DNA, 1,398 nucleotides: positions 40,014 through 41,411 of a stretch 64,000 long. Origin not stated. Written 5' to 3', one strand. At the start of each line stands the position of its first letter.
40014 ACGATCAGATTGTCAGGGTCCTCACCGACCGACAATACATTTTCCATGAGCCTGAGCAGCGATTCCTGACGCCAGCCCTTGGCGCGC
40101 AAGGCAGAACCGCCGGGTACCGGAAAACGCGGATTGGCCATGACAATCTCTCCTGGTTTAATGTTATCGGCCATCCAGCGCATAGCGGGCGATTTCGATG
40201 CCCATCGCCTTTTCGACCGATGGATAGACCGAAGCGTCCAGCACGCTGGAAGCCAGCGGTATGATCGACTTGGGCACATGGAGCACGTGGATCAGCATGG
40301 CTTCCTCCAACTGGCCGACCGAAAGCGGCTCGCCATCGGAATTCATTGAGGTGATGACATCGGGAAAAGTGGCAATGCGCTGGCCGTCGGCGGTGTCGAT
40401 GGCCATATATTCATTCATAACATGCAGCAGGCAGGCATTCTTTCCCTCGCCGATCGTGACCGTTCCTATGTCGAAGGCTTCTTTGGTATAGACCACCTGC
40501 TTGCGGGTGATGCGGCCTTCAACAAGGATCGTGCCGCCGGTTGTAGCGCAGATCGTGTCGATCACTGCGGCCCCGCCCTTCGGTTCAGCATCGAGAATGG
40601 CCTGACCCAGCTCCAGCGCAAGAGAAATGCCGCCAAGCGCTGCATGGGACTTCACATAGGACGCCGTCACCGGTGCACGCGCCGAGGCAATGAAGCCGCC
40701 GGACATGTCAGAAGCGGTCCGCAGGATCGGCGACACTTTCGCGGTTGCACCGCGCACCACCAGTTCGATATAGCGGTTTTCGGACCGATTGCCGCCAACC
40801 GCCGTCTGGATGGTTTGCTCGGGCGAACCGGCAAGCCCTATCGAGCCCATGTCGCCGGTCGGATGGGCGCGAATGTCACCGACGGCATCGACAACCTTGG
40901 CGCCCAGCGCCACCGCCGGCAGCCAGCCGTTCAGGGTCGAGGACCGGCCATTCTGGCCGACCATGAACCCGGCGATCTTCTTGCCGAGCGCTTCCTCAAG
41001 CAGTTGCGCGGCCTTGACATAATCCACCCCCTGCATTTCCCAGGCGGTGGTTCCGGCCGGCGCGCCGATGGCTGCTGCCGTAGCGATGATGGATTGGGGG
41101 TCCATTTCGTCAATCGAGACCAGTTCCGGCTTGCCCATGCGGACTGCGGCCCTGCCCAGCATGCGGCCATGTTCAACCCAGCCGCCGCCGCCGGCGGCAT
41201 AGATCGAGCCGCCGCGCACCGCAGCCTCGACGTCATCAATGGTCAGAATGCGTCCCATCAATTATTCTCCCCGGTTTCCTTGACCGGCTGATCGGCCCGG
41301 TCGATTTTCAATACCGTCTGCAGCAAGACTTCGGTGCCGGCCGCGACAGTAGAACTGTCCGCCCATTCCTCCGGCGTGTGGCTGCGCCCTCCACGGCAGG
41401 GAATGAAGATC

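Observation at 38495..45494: Five-gene operon matching the ergothioneine catabolic pathway step for step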

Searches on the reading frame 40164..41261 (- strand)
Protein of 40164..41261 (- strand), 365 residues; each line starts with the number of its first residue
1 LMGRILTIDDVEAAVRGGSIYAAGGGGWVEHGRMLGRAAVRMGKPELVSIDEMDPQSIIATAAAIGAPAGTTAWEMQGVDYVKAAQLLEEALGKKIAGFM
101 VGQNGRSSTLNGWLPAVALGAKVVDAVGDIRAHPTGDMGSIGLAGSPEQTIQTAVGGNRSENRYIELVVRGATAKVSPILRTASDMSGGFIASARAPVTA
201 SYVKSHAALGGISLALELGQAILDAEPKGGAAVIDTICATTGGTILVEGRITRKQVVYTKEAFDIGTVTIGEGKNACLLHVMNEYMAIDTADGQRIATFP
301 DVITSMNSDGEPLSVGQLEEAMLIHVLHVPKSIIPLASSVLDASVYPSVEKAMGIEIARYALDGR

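Call 3: search_protein_families(library=pfam, proteins=[window:40164-41261:-])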
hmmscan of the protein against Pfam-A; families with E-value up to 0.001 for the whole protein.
window:40164-41261:- (365 aa): 2 families
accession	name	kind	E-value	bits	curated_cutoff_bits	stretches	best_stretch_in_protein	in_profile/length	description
PF20906.3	S-Me-THD_C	-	3.5e-21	75.8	27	1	176-331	6-163/190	S-Me-THD-like, C-terminal domain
PF06032.18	S-Me-THD_N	-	4.8e-16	59.6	27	1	10-146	2-139/158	S-Me-THD-like, N-terminal domain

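Call 4: search_protein_families(library=ncbifam, proteins=[window:40164-41261:-])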
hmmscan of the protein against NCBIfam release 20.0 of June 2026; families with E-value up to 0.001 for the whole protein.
window:40164-41261:- (365 aa): 2 families
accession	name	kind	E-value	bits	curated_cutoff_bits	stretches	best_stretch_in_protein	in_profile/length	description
NF058529.1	thiohydan_desulf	equivalog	1.7e-175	583.3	440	1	4-362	1-362/362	thiohydantoin desulfurase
NF058532.1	CH3_S_uro_de_S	equivalog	5.6e-84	282.1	450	1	5-358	2-351/352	S-methyl thiohydantoin desulfurase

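Call 44: search_solved_structures(query=window:40164-41258:-)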
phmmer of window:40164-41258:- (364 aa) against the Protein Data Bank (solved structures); distinct sequences matched with E-value up to 0.001: 1.
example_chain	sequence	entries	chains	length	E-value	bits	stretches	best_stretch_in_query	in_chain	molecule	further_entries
2o3i_A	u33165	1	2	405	1.1e-13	54.3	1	5-305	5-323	Hypothetical protein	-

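Call 68: search_dna_similar(query=window:40164-41258:-, collection=plasmids, mode=protein, max_rows=15)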
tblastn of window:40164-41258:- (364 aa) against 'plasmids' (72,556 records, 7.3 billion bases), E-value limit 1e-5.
Records with a match: 48; places in all: 61; records where one place covers at least 80% of the query: 27.
Best place of each record, by identity: 60-80% 11; <60% 37.
By first word of the organism name: Shinella 7; Haloferax 7; Rhizobium 5; Agrobacterium 5; Paracoccus 2; Burkholderia 2; Ensifer 2; Planococcus 2; Ochrobactrum 1; Thalassospira 1; and 14 more.
By predicted mobility (MOB-suite, as given by PLSDB): non-mobilizable 35; conjugative 11; mobilizable 2.
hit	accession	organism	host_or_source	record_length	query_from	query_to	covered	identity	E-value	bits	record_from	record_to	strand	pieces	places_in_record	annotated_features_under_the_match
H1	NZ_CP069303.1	Shinella sp. PSBB067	monoisolate,Minnesota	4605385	1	361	99%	76.5%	5e-161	506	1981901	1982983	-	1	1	none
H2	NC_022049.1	Paracoccus aminophilus JCM 7686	-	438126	1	362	99%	75.7%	1e-160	505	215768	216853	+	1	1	DUF917 family protein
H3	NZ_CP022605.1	Ochrobactrum quorumnocens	cell culture,rhizosphere of potato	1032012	1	359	99%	74.1%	1e-155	491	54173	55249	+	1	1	record has no annotation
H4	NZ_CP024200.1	Thalassospira marina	-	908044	1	361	99%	73.4%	8e-156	491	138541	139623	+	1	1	DUF917 family protein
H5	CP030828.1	Neorhizobium sp. NCHU2750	Rosa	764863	1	361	99%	72.0%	4e-155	489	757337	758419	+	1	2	hypothetical protein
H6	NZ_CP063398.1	Rhizobium sp. SL42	Amphicarpaea bracteata,Whole ...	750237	1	361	99%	72.0%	5e-151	478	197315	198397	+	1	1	DUF917 family protein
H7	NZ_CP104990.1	Rhizobium sp. CC-CFT758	cell culture,agricultural soil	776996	1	361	96%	72.9%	5e-129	510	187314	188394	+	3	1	none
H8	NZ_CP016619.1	Microvirga ossetica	Vicia alpestris,cell culture,nodules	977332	1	361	99%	68.4%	2e-142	452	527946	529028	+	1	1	DUF917 family protein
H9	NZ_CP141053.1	Paracoccus denitrificans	-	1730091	1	361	99%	67.9%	9e-142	451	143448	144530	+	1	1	none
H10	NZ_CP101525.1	Burkholderia arboris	mixed culture,soil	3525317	1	361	99%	63.7%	7e-133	425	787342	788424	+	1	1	none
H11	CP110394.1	Burkholderia sp. JSH-S8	Tetrastigma hemsleyanum Diels et Gilg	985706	1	361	99%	63.4%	2e-132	424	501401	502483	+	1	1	DUF917 domain-containing protein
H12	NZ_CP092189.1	Deinococcus sp. KNUC1210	Setaria viridis,cell ...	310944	5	359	98%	41.6%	6e-71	247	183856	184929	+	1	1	DUF917 family protein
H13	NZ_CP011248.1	Agrobacterium tumefaciens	Achillea ptarmica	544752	1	359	99%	36.5%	9e-51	189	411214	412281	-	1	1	DUF917 family protein | IclR family transcriptional regulator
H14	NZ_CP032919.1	Agrobacterium tumefaciens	-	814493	1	359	99%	36.5%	9e-51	189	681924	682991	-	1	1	DUF917 family protein | IclR family transcriptional regulator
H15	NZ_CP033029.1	Agrobacterium tumefaciens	-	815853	1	359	99%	36.5%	9e-51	189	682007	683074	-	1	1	DUF917 family protein | IclR family transcriptional regulator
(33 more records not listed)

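Call 69: get_annotated_region(hit=H11, flank=9000)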
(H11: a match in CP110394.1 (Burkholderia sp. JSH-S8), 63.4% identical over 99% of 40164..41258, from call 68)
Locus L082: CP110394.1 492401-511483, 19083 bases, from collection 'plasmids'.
description: Burkholderia sp. JSH-S8 plasmid pla, complete sequence
organism: Burkholderia sp. JSH-S8 (NCBI taxid 2880219)
taxonomy: Bacteria; Pseudomonadota; Betaproteobacteria; Burkholderiales; Burkholderiaceae; Burkholderia; Burkholderia sp. JSH-S8
host: -; source: Tetrastigma hemsleyanum Diels et Gilg; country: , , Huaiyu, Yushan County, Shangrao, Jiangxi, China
typing (MOB-suite, as given by PLSDB): non-mobilizable
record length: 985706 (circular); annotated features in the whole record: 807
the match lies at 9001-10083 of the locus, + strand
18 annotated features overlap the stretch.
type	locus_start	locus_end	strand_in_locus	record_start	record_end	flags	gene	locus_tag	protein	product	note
CDS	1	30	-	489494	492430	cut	-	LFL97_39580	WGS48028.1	Tn3 family transposase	-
CDS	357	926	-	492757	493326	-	-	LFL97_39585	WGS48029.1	ESPR-type extended signal peptide-containing protein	-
CDS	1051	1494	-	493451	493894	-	-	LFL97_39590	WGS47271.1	hypothetical protein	-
CDS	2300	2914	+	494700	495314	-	-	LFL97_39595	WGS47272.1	recombinase family protein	-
CDS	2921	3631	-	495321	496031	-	-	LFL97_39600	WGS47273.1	response regulator transcription factor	-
CDS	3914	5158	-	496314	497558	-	-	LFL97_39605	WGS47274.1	MFS transporter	-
CDS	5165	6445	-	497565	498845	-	-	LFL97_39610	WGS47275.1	Zn-dependent hydrolase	-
CDS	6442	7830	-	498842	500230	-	-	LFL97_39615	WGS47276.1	amidohydrolase family protein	-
CDS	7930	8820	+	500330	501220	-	-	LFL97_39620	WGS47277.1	LysR family transcriptional regulator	-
CDS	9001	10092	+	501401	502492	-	-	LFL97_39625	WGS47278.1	DUF917 domain-containing protein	-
CDS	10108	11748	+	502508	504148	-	-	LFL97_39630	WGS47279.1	urocanate hydratase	-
CDS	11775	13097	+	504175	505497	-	-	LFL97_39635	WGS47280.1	MFS transporter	-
CDS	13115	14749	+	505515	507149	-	-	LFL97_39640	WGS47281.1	aromatic amino acid lyase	-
CDS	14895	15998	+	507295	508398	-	-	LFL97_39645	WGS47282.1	porin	-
CDS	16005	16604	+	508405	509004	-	-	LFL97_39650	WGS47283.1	recombinase family protein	-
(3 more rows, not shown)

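Call 70: get_annotated_region(hit=H2, flank=9000)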
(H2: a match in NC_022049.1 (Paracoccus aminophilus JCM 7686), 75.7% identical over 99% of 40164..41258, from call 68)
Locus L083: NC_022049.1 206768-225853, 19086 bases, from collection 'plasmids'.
description: Paracoccus aminophilus JCM 7686 plasmid pAMI4, complete sequence
organism: Paracoccus aminophilus JCM 7686 (NCBI taxid 1367847)
taxonomy: Bacteria; Pseudomonadota; Alphaproteobacteria; Rhodobacterales; Paracoccaceae; Paracoccus; Paracoccus aminophilus; Paracoccus aminophilus JCM 7686
host: -; source: -; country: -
typing (MOB-suite, as given by PLSDB): mobilizable; relaxase MOBP
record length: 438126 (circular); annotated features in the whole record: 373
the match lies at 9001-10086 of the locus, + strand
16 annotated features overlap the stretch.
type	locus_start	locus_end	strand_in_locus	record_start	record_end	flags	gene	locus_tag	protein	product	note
CDS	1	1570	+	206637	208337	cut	-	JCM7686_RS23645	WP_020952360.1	LysR family transcriptional regulator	GO:0006355 - regulation of DNA-templated transcription [Evidence IEA]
CDS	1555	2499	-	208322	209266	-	-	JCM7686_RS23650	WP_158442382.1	acyl-CoA dehydrogenase family protein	-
CDS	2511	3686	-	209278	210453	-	-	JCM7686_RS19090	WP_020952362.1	acyl-CoA dehydrogenase family protein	-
CDS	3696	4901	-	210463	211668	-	-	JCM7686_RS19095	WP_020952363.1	CoA transferase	-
CDS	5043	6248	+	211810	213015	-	-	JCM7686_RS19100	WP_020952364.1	LysR family transcriptional regulator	GO:0006355 - regulation of DNA-templated transcription [Evidence IEA]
CDS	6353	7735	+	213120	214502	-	-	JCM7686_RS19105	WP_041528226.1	amidohydrolase family protein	-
CDS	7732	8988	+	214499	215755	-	-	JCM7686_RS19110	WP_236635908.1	Zn-dependent hydrolase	-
CDS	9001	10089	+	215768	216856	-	-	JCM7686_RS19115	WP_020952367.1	DUF917 family protein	-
CDS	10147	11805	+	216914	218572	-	-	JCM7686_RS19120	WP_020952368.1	urocanate hydratase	-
CDS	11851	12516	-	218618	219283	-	-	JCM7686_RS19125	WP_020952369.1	GntR family transcriptional regulator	-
CDS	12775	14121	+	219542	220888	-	-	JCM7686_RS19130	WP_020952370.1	aspartate aminotransferase family protein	-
CDS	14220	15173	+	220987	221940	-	-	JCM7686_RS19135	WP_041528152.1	TRAP transporter substrate-binding protein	-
CDS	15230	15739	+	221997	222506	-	-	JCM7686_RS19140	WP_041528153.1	TRAP transporter small permease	-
CDS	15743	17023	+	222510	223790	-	-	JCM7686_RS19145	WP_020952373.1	TRAP transporter large permease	GO:0008643 - carbohydrate transport [Evidence IEA]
CDS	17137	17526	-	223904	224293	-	-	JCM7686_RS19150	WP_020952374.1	hypothetical protein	-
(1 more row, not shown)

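Call 74: get_annotated_region(hit=H13, flank=10000)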
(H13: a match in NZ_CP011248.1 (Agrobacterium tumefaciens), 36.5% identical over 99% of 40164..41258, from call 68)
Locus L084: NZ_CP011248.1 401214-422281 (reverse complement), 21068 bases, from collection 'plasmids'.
description: Agrobacterium tumefaciens strain Ach5 plasmid pAt, complete sequence
organism: Agrobacterium tumefaciens (NCBI taxid 358)
taxonomy: Bacteria; Pseudomonadota; Alphaproteobacteria; Hyphomicrobiales; Rhizobiaceae; Agrobacterium; Agrobacterium tumefaciens
host: -; source: Achillea ptarmica; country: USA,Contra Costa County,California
typing (MOB-suite, as given by PLSDB): conjugative; relaxase MOBQ; mating-pair formation MPF_T
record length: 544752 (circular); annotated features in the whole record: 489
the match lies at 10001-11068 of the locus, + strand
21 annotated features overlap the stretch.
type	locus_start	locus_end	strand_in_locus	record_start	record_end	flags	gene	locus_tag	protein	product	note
CDS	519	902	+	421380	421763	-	-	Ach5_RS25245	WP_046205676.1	hypothetical protein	-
CDS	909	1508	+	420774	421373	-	-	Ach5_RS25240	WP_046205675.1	sigma-70 family RNA polymerase sigma factor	GO:0006352 - DNA-templated transcription initiation [Evidence IEA]; GO:0006355 - regulation of DNA-templated ...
CDS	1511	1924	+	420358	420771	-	-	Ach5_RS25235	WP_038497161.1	hypothetical protein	-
CDS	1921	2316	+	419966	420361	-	-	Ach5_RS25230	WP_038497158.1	periplasmic heavy metal sensor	-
CDS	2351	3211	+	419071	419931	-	-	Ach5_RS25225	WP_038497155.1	prolyl oligopeptidase family serine peptidase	GO:0006508 - proteolysis [Evidence IEA]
CDS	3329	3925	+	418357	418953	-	-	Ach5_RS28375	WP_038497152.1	hypothetical protein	-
CDS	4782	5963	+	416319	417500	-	-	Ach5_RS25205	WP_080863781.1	ABC transporter substrate-binding protein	-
CDS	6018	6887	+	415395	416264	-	-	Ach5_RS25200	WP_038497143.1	branched-chain amino acid ABC transporter permease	GO:0015803 - branched-chain amino acid transport [Evidence IEA]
CDS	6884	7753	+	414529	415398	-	-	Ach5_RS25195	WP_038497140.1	branched-chain amino acid ABC transporter permease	GO:0015803 - branched-chain amino acid transport [Evidence IEA]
CDS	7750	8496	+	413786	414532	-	-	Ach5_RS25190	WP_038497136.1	ABC transporter ATP-binding protein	-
CDS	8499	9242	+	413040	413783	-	-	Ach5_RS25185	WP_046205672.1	ABC transporter ATP-binding protein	-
CDS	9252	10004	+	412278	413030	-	-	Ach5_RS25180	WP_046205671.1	IclR family transcriptional regulator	GO:0006355 - regulation of DNA-templated transcription [Evidence IEA]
CDS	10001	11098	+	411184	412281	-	-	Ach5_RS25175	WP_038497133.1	DUF917 family protein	-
CDS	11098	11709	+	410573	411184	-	-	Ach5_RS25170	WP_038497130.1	glutathione S-transferase family protein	GO:0006749 - glutathione metabolic process [Evidence IEA]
CDS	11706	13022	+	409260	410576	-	-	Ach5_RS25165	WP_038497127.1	Zn-dependent hydrolase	-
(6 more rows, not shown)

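Call 75: search_protein_families(library=ncbifam, proteins=[L082:9001-10092:+, L082:10108-11748:+, L082:13115-14749:+, L082:6442-7830:-, L082:5165-6445:-, L084:10001-11098:+, L084:13019-14668:+, L084:17013-18371:+, L084:11706-13022:+], max_evalue=1e-60)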
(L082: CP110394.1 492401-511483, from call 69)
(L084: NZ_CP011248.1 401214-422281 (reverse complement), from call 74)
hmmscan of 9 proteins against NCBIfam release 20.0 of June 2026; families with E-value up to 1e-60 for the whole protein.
L082:9001-10092:+ (363 aa): 2 families
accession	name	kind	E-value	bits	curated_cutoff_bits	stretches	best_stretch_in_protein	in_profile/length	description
NF058529.1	thiohydan_desulf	equivalog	2.4e-181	602.6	440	1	3-361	1-362/362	thiohydantoin desulfurase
NF058532.1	CH3_S_uro_de_S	equivalog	1.2e-81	274.4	450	1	4-357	2-351/352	S-methyl thiohydantoin desulfurase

L082:10108-11748:+ (546 aa): 3 families
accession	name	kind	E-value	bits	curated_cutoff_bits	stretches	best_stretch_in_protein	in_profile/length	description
NF058530.1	thiouroc_hyd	equivalog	0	1043.5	930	1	12-546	1-535/535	thiourocanate hydratase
NF058531.1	CH3_S_urocan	exception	2.2e-229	762.3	880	1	6-539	4-532/535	S-methyl thiourocanate hydratase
TIGR01228.2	hutU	equivalog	2.3e-211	703.2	375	1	5-541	3-541/545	urocanate hydratase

L082:13115-14749:+ (544 aa): 2 families
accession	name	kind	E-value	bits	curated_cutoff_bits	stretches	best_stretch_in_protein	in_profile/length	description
NF006871.0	PRK09367.1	subfamily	5.1e-79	266.2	524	1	24-540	4-493/505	histidine ammonia-lyase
TIGR01225.1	hutH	equivalog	6.1e-76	255.9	539.15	1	24-541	1-491/506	histidine ammonia-lyase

L082:6442-7830:- (462 aa): 4 families
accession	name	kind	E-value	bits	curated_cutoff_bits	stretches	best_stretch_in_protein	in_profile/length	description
NF058538.1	ergo_util_ErtD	equivalog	3.1e-209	695.4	600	1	4-448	1-446/446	hydantoin-5-propionate amidohydrolase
NF058539.1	ergo_uti2_ErtD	equivalog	3.6e-105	352.5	650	1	4-448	2-447/449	hydantoin-5-propionate amidohydrolase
TIGR03178.1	allantoinase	equivalog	1.4e-79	268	357.85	1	7-447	3-440/441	allantoinase AllB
NF004839.0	PRK06189.1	equivalog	5e-79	266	631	1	4-449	3-448/451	allantoinase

L082:5165-6445:- (426 aa): 17 families
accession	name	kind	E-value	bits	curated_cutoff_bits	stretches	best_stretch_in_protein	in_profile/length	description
NF058540.1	Ncarbamyl_ErtE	equivalog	3.6e-194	645.1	520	1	5-418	4-417/418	N-carbamyl-l-glutamate amidohydrolase ErtE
NF009531.0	PRK12893.1-5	equivalog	1.2e-133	445.7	486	1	7-420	5-416/421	Zn-dependent hydrolase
NF006771.0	PRK09290.1-5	subfamily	4.5e-118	394.3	399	1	10-416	5-410/413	allantoate amidohydrolase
TIGR01879.1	hydantase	subfamily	3.3e-109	365.5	204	1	13-413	2-399/401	hydantoinase/carbamoylase family amidase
NF006775.0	PRK09290.2-5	equivalog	2.2e-102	342.8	479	1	11-417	12-415/419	allantoate amidohydrolase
NF009527.0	PRK12891.1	subfamily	3.7e-99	332.6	461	1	10-413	9-418/426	Zn-dependent hydrolase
NF006769.0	PRK09290.1-3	subfamily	1.5e-96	323.6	452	1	9-414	10-410/417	allantoate amidohydrolase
NF009529.0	PRK12893.1-2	equivalog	1.7e-95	320.2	508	1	9-414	7-406/411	Zn-dependent hydrolase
NF006773.0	PRK09290.2-2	equivalog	2.6e-85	286.8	584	1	10-401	14-402/419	allantoate amidohydrolase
NF006768.0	PRK09290.1-1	equivalog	2.1e-79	267.4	532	1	16-415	11-407/411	allantoate deiminase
NF006770.0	PRK09290.1-4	equivalog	4.1e-75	253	372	1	29-414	22-399/403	allantoate amidohydrolase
NF006772.0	PRK09290.2-1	subfamily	2.4e-73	247.4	424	1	10-419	13-419/430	allantoate amidohydrolase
NF009530.0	PRK12893.1-4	subfamily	3.5e-72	243.8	551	1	42-413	41-405/423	Zn-dependent hydrolase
NF009528.0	PRK12893.1-1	subfamily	1.6e-71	241.4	570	1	47-418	52-415/420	Zn-dependent hydrolase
NF006774.0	PRK09290.2-4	equivalog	3.4e-70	237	897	1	13-396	16-396/427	allantoate amidohydrolase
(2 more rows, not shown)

L084:10001-11098:+ (365 aa): 2 families
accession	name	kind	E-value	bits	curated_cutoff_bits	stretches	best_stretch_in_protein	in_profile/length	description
NF058532.1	CH3_S_uro_de_S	equivalog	5.5e-167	555.1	450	1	3-354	1-351/352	S-methyl thiohydantoin desulfurase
NF058529.1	thiohydan_desulf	equivalog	8.6e-81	271.8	440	1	3-356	1-360/362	thiohydantoin desulfurase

L084:13019-14668:+ (549 aa): 3 families
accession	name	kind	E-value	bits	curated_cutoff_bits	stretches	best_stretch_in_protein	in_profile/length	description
NF058531.1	CH3_S_urocan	exception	4.6e-294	975.8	880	1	6-538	2-534/535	S-methyl thiourocanate hydratase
NF058530.1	thiouroc_hyd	equivalog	4.3e-218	725.3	930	1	15-538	2-530/535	thiourocanate hydratase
TIGR01228.2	hutU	equivalog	9.2e-209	694.6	375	1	6-538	2-541/545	urocanate hydratase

L084:17013-18371:+ (452 aa): 6 families
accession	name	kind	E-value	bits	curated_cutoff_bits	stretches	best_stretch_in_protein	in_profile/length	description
NF058538.1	ergo_util_ErtD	equivalog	9.1e-236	782.8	600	1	4-449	1-446/446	hydantoin-5-propionate amidohydrolase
NF058539.1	ergo_uti2_ErtD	equivalog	1.9e-118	396.2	650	1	4-449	2-447/449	hydantoin-5-propionate amidohydrolase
TIGR03178.1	allantoinase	equivalog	1.4e-82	277.9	357.85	1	5-448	1-440/441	allantoinase AllB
NF004839.0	PRK06189.1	equivalog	1.5e-79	267.8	631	1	4-449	3-447/451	allantoinase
NF002668.0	PRK02382.1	equivalog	2.1e-72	244.2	452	1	23-449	15-428/436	dihydroorotase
TIGR02033.1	D-hydantoinase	equivalog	1.9e-64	218.3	393.25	1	7-448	3-453/454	dihydropyrimidinase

L084:11706-13022:+ (438 aa): 15 families
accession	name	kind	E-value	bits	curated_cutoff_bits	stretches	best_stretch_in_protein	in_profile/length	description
NF058540.1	Ncarbamyl_ErtE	equivalog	3.3e-173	576.1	520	1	8-420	4-416/418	N-carbamyl-l-glutamate amidohydrolase ErtE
NF009531.0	PRK12893.1-5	equivalog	8.8e-157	521.9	486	1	8-423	3-416/421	Zn-dependent hydrolase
NF006771.0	PRK09290.1-5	subfamily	7.8e-123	410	399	1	11-419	3-410/413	allantoate amidohydrolase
TIGR01879.1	hydantase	subfamily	2.4e-106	356.1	204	1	15-416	1-399/401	hydantoinase/carbamoylase family amidase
NF006775.0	PRK09290.2-5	equivalog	6.6e-97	324.8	479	1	13-419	11-414/419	allantoate amidohydrolase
NF006769.0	PRK09290.1-3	subfamily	2.2e-95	319.8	452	1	7-418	5-411/417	allantoate amidohydrolase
NF009527.0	PRK12891.1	subfamily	4.3e-92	309.3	461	1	9-417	5-419/426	Zn-dependent hydrolase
NF009529.0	PRK12893.1-2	equivalog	2.9e-83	279.9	508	1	8-415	3-404/411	Zn-dependent hydrolase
NF006773.0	PRK09290.2-2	equivalog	1.8e-80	270.9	584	1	9-414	10-412/419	allantoate amidohydrolase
NF006770.0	PRK09290.1-4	equivalog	2.4e-78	263.6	372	1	13-415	4-397/403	allantoate amidohydrolase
NF006768.0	PRK09290.1-1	equivalog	3.1e-77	260.2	532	1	34-416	27-405/411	allantoate deiminase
NF006772.0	PRK09290.2-1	subfamily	8.1e-72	242.3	424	1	30-423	31-420/430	allantoate amidohydrolase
NF006774.0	PRK09290.2-4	equivalog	4.5e-64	216.8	897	1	20-416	20-413/427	allantoate amidohydrolase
NF009530.0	PRK12893.1-4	subfamily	2.1e-63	214.8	551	1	12-419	7-408/423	Zn-dependent hydrolase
TIGR03176.1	AllC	equivalog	3.3e-63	213.8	597.75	1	34-416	23-400/406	allantoate deiminase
